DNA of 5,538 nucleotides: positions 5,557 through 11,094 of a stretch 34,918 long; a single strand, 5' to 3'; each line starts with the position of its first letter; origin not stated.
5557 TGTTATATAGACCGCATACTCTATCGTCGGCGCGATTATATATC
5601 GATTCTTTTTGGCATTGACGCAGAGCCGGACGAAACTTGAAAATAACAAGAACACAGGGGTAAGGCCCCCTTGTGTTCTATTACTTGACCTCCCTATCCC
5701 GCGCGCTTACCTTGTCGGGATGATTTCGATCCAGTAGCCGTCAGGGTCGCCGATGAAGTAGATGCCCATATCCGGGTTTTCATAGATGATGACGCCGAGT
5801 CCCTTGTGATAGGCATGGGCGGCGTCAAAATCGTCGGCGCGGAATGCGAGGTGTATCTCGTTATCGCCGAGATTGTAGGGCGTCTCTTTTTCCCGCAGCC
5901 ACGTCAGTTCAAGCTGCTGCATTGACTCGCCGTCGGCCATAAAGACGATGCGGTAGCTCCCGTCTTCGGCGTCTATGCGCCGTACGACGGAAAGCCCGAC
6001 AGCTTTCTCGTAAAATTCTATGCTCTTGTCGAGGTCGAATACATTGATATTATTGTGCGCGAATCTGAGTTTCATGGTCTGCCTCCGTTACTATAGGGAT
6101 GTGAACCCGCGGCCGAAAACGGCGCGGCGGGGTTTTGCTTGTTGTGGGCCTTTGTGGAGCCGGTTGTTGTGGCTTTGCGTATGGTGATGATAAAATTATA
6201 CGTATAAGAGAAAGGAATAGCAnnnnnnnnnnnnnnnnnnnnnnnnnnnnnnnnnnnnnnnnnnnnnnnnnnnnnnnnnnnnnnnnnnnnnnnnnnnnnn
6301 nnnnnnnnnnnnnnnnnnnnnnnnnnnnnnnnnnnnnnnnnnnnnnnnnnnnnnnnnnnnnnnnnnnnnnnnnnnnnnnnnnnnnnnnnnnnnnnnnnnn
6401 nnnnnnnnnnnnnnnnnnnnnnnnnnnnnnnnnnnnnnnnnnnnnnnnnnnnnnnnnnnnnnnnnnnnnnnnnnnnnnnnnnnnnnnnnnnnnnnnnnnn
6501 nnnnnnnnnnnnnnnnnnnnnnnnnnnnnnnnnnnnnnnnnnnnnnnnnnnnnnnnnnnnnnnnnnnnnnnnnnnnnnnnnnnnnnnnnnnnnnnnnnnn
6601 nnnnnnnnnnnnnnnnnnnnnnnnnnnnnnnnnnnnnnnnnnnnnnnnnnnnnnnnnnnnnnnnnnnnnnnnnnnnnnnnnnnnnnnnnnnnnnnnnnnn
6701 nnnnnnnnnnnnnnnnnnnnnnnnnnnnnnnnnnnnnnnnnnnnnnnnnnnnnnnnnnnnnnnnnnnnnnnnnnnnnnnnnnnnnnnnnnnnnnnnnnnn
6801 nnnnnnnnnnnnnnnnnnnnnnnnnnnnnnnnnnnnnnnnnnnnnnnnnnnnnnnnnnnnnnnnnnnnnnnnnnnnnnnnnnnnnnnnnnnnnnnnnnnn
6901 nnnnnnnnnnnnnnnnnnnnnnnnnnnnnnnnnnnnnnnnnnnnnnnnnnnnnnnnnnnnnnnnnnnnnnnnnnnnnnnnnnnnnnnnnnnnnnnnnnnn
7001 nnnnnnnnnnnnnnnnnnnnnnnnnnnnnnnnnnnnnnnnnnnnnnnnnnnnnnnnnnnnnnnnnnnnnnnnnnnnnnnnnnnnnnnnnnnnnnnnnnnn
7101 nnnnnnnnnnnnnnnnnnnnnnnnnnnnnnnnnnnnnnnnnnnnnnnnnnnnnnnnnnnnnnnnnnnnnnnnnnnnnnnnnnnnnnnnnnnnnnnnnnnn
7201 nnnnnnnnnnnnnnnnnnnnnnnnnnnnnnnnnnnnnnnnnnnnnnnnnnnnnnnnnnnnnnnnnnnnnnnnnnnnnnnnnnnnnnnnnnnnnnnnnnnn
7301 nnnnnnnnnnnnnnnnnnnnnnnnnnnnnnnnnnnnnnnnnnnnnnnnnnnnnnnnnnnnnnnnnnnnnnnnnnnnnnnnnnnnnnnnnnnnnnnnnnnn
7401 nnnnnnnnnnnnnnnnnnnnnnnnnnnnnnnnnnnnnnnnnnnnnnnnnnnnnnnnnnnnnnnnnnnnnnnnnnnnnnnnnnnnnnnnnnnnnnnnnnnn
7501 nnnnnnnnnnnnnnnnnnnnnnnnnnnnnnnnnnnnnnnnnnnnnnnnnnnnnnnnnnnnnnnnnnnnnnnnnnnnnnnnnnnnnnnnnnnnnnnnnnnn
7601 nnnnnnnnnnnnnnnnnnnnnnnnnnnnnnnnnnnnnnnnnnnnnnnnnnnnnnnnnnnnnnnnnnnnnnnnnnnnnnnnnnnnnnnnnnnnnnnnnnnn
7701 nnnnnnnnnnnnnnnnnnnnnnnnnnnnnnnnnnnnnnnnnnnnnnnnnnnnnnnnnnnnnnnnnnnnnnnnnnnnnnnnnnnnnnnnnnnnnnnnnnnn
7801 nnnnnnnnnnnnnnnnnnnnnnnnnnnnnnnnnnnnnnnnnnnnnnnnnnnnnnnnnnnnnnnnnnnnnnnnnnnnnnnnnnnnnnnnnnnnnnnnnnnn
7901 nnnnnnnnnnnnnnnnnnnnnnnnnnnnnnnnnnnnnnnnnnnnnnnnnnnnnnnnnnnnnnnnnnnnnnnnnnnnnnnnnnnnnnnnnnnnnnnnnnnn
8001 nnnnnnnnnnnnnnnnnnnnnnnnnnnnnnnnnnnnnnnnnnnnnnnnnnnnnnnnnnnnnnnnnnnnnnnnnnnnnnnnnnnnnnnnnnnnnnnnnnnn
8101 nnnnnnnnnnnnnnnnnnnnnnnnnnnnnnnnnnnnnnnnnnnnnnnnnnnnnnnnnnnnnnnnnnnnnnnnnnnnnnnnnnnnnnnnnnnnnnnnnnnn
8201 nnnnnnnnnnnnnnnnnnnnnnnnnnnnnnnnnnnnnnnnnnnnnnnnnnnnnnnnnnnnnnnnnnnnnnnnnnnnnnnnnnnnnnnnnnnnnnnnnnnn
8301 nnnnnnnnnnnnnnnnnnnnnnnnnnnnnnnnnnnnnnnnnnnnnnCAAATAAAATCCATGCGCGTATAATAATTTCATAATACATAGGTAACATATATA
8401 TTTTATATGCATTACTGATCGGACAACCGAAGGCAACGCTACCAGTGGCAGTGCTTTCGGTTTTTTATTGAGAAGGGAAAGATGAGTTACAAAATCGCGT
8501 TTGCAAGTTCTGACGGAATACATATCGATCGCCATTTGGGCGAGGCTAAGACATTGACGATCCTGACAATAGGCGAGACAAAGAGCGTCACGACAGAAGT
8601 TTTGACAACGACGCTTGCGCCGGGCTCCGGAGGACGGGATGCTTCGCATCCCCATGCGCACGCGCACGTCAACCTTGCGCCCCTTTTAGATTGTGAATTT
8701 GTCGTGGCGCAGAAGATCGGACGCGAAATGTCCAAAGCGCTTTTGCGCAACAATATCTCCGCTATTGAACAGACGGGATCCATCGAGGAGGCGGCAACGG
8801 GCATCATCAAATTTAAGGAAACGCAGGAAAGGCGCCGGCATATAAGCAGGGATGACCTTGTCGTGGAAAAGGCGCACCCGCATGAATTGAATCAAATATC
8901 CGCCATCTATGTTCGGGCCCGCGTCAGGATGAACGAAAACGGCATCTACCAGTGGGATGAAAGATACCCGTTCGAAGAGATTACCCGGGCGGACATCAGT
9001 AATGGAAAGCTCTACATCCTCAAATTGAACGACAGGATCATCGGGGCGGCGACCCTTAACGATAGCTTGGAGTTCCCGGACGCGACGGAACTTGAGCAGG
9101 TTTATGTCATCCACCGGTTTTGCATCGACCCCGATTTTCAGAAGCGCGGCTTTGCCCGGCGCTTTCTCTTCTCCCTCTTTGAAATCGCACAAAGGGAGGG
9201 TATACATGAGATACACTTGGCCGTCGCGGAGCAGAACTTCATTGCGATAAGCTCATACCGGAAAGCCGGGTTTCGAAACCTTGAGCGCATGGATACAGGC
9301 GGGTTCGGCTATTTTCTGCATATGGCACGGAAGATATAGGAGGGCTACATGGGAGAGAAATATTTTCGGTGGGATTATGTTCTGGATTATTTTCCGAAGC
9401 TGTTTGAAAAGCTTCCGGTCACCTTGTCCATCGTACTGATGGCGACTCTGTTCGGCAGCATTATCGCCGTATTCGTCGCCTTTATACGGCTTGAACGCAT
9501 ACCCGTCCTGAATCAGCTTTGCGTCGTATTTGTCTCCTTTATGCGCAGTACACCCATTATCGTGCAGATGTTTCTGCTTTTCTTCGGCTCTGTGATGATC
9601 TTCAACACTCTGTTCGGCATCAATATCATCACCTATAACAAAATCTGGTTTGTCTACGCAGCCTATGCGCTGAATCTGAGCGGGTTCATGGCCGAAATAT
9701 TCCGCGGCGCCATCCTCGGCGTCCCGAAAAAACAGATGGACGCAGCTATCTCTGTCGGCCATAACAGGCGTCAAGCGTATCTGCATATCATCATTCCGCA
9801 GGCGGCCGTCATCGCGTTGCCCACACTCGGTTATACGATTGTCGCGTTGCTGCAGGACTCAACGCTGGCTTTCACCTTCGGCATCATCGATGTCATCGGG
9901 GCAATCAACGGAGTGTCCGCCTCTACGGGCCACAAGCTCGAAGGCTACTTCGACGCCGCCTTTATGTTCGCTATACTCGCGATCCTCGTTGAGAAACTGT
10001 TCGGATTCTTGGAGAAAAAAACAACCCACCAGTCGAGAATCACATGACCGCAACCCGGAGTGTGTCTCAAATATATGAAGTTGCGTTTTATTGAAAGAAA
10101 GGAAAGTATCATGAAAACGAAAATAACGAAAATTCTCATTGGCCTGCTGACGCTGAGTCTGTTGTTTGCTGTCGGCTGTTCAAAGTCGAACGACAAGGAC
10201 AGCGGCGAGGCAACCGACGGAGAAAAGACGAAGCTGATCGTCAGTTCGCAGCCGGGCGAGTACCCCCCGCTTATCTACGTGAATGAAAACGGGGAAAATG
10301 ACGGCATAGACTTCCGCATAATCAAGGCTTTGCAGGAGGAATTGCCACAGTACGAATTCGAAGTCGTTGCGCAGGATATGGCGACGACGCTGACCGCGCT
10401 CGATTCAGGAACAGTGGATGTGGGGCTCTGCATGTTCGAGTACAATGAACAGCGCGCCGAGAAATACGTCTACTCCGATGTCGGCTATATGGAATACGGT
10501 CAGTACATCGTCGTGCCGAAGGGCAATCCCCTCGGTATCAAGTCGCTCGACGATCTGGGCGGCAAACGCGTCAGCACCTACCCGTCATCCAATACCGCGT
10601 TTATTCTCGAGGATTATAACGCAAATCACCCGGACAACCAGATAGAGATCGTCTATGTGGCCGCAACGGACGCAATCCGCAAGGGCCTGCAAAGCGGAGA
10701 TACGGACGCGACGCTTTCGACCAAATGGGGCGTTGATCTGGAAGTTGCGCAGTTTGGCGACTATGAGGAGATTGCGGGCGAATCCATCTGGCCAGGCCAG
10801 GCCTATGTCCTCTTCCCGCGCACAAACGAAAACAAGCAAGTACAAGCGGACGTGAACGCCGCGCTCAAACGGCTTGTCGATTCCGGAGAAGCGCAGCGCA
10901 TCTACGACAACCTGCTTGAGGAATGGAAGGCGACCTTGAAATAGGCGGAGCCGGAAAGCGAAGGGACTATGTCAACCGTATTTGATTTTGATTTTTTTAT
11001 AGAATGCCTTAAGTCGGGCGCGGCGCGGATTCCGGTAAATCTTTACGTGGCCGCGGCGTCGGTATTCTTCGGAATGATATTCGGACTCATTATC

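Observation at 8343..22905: Uncharacterised NifB-dependent nitrogenase-like (NFL) reductase supercluster wired to an amino-acid importer, a GNAT, a MATE exporter and YezD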

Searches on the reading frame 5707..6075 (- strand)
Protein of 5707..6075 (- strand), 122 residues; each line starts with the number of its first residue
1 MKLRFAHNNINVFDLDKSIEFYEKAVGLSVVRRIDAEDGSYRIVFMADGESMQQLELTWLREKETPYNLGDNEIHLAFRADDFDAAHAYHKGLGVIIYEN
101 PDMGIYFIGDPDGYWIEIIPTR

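Call 4: search_protein_families(library=pfam, proteins=[window:5707-6075:-])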
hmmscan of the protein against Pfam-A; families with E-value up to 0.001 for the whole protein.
window:5707-6075:- (122 aa): 5 families
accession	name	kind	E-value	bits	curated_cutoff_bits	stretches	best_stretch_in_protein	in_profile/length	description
PF00903.31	Glyoxalase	-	4.6e-15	56.5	20.6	1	4-118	1-121/121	Glyoxalase/Bleomycin resistance protein/Dioxygenase superfamily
PF13669.12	Glyoxalase_4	-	1.2e-06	29.2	27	1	7-96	2-92/109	Glyoxalase/Bleomycin resistance protein/Dioxygenase superfamily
PF18029.7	Glyoxalase_6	-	6.7e-05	24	23.6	1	12-113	6-100/106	Glyoxalase-like domain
PF22677.2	Ble-like_N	-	0.00037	20.6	24.5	0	4-35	1-31/41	Bleomycin resistance protein-like N-terminal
PF12681.13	Glyoxalase_2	-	0.00087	19.7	30.1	0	10-118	6-113/118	Glyoxalase-like domain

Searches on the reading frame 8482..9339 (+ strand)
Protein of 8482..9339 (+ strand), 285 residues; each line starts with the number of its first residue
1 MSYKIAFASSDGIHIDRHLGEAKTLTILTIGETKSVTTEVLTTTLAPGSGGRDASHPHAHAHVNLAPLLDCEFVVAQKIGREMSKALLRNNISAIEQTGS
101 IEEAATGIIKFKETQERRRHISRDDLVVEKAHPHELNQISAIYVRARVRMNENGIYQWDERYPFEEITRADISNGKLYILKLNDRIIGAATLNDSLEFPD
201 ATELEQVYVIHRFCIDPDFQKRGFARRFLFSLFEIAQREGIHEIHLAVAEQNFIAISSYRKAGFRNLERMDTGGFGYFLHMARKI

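Call 3: search_protein_families(library=pfam, proteins=[window:8482-9339:+])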
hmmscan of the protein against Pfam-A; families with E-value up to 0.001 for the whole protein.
window:8482-9339:+ (285 aa): 7 families
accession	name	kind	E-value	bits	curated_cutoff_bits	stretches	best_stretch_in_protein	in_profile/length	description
PF00583.31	Acetyltransf_1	-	1.2e-14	55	20.7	1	156-264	14-116/116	Acetyltransferase (GNAT) family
PF13673.13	Acetyltransf_10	-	1.5e-10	41.6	23.6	1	151-283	6-126/128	Acetyltransferase (GNAT) domain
PF02579.22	Nitro_FeMo-Co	-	7e-10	39.5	26.3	1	12-107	2-91/94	Dinitrogenase iron-molybdenum cofactor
PF13508.13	Acetyltransf_7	-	1.8e-08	35.1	27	1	174-265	2-83/84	Acetyltransferase (GNAT) domain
PF08445.16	FR47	-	7.5e-05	23.1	22.1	1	210-267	24-80/86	FR47-like protein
PF13420.13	Acetyltransf_4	-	9.2e-05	22.9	24.3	1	177-269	51-139/155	Acetyltransferase (GNAT) domain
PF13302.13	Acetyltransf_3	-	0.00033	21.8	25.4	1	171-265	49-138/138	Acetyltransferase (GNAT) domain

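Call 5: search_protein_families(library=ncbifam, proteins=[window:8482-9339:+], max_evalue=0.00001)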
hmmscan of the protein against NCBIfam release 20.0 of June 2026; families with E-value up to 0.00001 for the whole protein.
window:8482-9339:+ (285 aa): 4 families
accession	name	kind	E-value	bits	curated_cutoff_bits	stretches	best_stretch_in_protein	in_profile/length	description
TIGR01575.1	rimI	equivalog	4e-09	36.7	86.4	1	205-269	53-117/132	ribosomal protein S18-alanine N-acetyltransferase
NF053587.1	SpmdActasePaiA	equivalog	2.6e-07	30.6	250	1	175-265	59-148/172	spermidine/spermine N(1)-acetyltransferase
TIGR02663.1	nifX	equivalog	2.5e-06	27.9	112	1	4-97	2-90/119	nitrogen fixation protein NifX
NF007025.1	PRK09491.1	equivalog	5e-06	26.5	173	0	212-267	67-122/145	ribosomal protein S18-alanine N-acetyltransferase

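Call 65: find_homologous_proteins(query=window:8482-9339:+, max_evalue=0.00001)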
Query window:8482-9339:+ (285 aa): 2 proteins with E <= 0.00001 among 1145 candidates.
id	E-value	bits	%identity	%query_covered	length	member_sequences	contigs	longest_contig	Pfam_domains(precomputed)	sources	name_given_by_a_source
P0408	9.1e-186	634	100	100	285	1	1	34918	PF13673.14,PF13508.14,PF02579.23,PF00583.32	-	-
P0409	1.5e-143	495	77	100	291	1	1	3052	PF13673.14,PF13508.14,PF02579.23,PF00583.32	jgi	jgi:ribosomal protein S18 acetylase RimI-like enzyme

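Call 66: find_encoding_contigs(protein=P0409, flank=5000, max_places=3)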
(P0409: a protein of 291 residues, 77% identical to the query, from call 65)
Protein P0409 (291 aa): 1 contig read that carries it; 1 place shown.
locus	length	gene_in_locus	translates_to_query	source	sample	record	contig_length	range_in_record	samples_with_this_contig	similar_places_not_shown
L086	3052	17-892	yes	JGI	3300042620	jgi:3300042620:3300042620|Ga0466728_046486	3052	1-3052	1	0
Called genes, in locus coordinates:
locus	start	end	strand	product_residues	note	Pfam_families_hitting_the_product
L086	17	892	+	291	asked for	PF02579:Nitro_FeMo-Co (weak), PF00583:Acetyltransf_1, PF13673:Acetyltransf_10, PF13508:Acetyltransf_7 (weak)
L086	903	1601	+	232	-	PF00528:BPD_transp_1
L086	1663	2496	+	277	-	PF00497:SBP_bac_3, PF12974:Phosphonate-bd (weak)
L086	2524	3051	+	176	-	?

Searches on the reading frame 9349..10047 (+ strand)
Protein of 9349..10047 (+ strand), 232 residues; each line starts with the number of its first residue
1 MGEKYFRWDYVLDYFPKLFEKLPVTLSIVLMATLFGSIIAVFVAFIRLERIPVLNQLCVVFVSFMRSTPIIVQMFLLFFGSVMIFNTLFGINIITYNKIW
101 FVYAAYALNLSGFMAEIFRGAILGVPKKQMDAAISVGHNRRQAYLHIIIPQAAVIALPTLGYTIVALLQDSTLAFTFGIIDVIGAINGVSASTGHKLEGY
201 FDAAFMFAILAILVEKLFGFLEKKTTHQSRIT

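Call 3: search_protein_families(library=pfam, proteins=[window:9349-10047:+])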
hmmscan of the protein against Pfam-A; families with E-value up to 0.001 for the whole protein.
window:9349-10047:+ (232 aa): 1 family
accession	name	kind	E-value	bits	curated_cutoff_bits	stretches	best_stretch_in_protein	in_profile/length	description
PF00528.27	BPD_transp_1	-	1.4e-13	51.4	26.4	1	36-225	1-182/184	Binding-protein-dependent transport system inner membrane component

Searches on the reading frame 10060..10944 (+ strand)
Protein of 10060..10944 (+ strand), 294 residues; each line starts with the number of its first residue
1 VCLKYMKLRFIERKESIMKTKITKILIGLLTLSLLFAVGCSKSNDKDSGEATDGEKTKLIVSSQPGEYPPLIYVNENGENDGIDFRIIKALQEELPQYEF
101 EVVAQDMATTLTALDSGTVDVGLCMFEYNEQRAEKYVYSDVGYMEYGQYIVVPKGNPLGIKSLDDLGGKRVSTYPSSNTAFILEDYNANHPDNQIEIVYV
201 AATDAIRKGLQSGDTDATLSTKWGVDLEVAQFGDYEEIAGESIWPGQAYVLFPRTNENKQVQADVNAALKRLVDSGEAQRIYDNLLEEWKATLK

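Call 3: search_protein_families(library=pfam, proteins=[window:10060-10944:+])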
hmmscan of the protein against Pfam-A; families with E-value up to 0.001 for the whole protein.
window:10060-10944:+ (294 aa): 3 families
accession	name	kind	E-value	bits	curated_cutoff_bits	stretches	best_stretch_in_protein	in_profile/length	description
PF00497.25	SBP_bac_3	-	4.5e-21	75.4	26.4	1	66-284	7-128/132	Bacterial extracellular solute-binding proteins, family 3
PF12974.12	Phosphonate-bd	-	2.3e-08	34.1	27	1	88-218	20-160/242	ABC transporter, phosphonate, periplasmic substrate-binding protein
PF03466.25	LysR_substrate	-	1.2e-05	25.3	28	0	86-171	23-106/209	LysR substrate binding domain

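Call 5: search_protein_families(library=ncbifam, proteins=[window:10060-10944:+], max_evalue=0.00001)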
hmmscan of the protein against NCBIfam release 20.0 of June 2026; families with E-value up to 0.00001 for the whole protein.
window:10060-10944:+ (294 aa): 5 families
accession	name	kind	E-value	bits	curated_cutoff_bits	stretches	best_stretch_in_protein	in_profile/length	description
TIGR01096.1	3A0103s03R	subfamily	2.4e-17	63.3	256.35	1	56-284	22-248/250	lysine/arginine/ornithine ABC transporter substrate-binding protein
NF008426.0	PRK11260.1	equivalog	1.7e-14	53.7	312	1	23-283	8-257/266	cystine ABC transporter substrate-binding protein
NF008112.0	PRK10859.1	equivalog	3e-12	45.8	354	1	19-287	3-266/483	membrane-bound lytic murein transglycosylase MltF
NF007029.0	PRK09495.1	equivalog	1.7e-11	44.4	303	1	58-284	26-241/248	glutamine ABC transporter substrate-binding protein GlnH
TIGR02995.1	ectoine_ehuB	equivalog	2.7e-08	33.4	190.9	1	68-282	42-256/275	ectoine/hydroxyectoine ABC transporter substrate-binding protein EhuB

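Call 87: search_solved_structures(query=window:10060-10944:+, max_evalue=1e-8)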
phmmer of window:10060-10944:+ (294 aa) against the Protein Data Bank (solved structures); distinct sequences matched with E-value up to 1e-8: 11.
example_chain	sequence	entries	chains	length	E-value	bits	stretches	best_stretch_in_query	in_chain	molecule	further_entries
4gvo_A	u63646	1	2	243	2.2e-27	99.4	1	55-283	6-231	Lmo2349 protein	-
2o1m_A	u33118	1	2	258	5.2e-26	94.9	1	55-281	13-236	Probable amino-acid ABC transporter extracellular-binding protein ytmK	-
4eq9_A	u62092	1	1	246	3.3e-18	69.2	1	56-280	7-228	ABC transporter substrate-binding protein-amino acid transport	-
4zv1_A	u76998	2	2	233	5.9e-15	58.6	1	66-284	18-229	AncQR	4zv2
4c0r_A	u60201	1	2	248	7e-14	55.1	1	66-282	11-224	PUTATIVE AMINO ACID BINDING PROTEIN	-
4zef_A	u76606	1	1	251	1.8e-12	50.5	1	55-282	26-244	Amino acid ABC transporter amino acid-binding/permease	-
2iee_A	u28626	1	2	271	1.2e-11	47.7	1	39-281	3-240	Probable ABC transporter extracellular-binding protein yckB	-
4g4p_A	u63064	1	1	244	6e-11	45.4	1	68-286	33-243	Amino acid ABC transporter, amino acid-binding/permease protein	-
2pvu_A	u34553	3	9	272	3.1e-10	43.1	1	39-283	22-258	ArtJ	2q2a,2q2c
9d5w_A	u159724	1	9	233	4.4e-09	39.3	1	64-277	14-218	Amino acid ABC transporter, periplasmic amino acid-binding portion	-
1xt8_A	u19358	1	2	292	7.4e-09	38.6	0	26-173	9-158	putative amino-acid transporter periplasmic solute-binding protein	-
